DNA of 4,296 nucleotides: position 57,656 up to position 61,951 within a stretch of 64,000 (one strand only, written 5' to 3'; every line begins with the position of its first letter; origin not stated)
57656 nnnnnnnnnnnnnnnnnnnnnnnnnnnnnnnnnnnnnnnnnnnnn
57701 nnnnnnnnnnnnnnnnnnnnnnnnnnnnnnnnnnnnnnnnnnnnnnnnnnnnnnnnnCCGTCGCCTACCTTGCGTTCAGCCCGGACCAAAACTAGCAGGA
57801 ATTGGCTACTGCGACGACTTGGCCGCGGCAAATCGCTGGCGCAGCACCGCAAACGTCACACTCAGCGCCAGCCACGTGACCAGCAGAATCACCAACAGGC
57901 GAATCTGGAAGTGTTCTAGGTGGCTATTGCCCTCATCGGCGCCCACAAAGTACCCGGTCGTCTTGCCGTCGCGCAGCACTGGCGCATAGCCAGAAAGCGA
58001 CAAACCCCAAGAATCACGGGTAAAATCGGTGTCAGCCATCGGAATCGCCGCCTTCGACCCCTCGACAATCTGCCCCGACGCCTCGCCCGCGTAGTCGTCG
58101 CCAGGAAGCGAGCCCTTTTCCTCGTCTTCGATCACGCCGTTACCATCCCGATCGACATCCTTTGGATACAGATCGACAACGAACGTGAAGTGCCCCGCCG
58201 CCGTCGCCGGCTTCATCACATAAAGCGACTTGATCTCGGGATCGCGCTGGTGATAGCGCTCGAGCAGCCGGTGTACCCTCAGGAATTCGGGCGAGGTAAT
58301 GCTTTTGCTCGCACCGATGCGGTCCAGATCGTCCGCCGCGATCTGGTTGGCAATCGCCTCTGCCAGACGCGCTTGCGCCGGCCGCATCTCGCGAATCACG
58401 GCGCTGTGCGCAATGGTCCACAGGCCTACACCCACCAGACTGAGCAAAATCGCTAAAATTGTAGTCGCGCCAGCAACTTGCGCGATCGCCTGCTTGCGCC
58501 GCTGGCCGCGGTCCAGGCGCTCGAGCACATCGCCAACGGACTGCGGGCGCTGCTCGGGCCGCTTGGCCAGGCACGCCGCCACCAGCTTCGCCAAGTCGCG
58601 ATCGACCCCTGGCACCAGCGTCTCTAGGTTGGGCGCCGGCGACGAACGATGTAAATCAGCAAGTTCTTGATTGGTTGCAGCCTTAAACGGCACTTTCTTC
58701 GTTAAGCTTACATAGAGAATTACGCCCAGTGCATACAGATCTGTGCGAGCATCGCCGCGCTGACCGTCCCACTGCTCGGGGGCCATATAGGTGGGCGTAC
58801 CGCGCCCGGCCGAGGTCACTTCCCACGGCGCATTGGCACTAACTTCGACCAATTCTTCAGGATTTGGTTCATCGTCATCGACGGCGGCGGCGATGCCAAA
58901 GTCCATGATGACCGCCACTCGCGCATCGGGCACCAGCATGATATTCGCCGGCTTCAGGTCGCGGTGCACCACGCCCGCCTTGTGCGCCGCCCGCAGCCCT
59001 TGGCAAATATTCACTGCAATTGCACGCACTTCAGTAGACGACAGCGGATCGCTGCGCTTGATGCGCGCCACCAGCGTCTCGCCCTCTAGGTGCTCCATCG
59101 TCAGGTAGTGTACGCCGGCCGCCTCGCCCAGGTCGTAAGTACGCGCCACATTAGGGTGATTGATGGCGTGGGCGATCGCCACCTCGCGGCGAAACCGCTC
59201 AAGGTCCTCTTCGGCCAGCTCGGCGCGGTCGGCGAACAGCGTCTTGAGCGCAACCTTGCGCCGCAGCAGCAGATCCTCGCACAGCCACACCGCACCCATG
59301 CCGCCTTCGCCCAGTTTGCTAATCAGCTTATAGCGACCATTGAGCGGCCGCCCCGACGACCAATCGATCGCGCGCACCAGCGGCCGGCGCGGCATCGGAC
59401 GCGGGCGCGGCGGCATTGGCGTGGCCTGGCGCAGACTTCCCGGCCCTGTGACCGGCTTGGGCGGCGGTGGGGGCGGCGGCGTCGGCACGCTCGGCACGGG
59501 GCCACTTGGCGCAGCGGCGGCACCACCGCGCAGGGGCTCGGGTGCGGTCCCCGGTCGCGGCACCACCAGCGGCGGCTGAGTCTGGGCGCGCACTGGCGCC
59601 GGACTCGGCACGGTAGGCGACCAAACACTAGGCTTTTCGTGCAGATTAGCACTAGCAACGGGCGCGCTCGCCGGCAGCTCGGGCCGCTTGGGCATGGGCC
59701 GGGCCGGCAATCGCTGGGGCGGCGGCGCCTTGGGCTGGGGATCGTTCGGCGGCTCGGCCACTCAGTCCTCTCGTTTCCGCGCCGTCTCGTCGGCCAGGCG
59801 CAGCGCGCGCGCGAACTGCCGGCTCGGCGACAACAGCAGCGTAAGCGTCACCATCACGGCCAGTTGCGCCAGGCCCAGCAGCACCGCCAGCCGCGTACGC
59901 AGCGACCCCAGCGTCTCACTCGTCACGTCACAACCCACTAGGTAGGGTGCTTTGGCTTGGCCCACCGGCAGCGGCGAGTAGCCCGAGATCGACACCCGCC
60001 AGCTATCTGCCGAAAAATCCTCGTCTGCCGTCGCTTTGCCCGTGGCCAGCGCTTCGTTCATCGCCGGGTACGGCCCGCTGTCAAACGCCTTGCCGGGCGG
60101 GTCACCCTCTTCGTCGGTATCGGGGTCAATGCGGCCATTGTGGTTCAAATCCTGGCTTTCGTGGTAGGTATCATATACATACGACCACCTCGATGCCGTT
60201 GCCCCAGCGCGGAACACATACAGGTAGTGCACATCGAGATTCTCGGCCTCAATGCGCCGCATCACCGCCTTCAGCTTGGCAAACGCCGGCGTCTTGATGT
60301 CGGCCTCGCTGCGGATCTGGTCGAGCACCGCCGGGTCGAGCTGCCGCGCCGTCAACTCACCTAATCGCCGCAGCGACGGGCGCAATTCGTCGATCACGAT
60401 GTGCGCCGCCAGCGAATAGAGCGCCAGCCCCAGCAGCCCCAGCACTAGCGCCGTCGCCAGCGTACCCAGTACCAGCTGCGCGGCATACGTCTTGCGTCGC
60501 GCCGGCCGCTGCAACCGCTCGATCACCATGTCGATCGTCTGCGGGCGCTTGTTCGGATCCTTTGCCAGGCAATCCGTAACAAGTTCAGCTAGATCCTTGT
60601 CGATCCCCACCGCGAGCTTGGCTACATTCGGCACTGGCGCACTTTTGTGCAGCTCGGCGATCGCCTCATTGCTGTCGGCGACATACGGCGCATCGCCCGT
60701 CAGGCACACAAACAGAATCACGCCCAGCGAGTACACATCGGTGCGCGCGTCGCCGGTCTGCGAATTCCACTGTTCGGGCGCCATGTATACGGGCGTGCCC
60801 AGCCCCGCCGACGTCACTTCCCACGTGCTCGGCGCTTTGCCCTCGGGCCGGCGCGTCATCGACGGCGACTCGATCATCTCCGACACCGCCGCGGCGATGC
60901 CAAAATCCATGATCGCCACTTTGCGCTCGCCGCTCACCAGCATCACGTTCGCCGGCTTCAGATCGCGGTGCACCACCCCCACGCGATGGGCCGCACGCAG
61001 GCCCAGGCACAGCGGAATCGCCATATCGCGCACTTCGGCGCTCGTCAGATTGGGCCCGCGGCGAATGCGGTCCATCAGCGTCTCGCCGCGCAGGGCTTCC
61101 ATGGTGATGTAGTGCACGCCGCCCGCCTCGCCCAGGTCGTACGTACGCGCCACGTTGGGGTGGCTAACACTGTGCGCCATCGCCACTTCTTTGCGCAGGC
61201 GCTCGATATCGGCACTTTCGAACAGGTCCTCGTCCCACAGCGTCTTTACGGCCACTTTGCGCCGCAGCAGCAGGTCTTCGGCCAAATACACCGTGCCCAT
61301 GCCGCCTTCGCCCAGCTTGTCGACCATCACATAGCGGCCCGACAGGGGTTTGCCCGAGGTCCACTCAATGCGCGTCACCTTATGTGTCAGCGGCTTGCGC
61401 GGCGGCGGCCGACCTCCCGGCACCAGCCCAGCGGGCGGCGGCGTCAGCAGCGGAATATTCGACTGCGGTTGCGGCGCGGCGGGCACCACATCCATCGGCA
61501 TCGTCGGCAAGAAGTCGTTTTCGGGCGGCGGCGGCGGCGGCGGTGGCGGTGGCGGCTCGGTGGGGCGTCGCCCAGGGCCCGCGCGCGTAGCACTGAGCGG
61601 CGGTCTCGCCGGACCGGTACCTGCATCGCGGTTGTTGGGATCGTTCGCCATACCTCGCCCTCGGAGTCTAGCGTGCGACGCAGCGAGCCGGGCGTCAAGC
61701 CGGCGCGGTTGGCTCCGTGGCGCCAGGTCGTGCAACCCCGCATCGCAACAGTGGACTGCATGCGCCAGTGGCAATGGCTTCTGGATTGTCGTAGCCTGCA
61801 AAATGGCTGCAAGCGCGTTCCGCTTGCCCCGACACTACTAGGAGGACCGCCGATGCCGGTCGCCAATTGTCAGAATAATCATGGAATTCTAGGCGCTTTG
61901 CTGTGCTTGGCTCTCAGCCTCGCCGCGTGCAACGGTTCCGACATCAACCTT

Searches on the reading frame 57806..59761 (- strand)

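Call 63: search_protein_families(library=pfam, proteins=[window:57806-59761:-], max_evalue=0.00001)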
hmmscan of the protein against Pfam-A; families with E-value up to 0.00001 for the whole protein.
window:57806-59761:- (651 aa): 2 families
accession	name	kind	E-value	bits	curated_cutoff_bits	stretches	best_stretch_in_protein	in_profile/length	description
PF00069.31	Pkinase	-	4.2e-48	164.5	31.7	1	144-407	1-253/263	Protein kinase domain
PF07714.23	PK_Tyr_Ser-Thr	-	1.4e-26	93.8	23.1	1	145-407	2-250/258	Protein tyrosine and serine/threonine kinase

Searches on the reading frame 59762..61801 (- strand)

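Call 63: search_protein_families(library=pfam, proteins=[window:59762-61801:-], max_evalue=0.00001)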
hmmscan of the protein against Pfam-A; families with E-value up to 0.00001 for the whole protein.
window:59762-61801:- (679 aa): 2 families
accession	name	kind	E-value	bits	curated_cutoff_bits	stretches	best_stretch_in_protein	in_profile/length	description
PF00069.31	Pkinase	-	5.8e-47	160.7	31.7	1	157-422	1-254/263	Protein kinase domain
PF07714.23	PK_Tyr_Ser-Thr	-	1e-29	104.1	23.1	1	159-424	3-253/258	Protein tyrosine and serine/threonine kinase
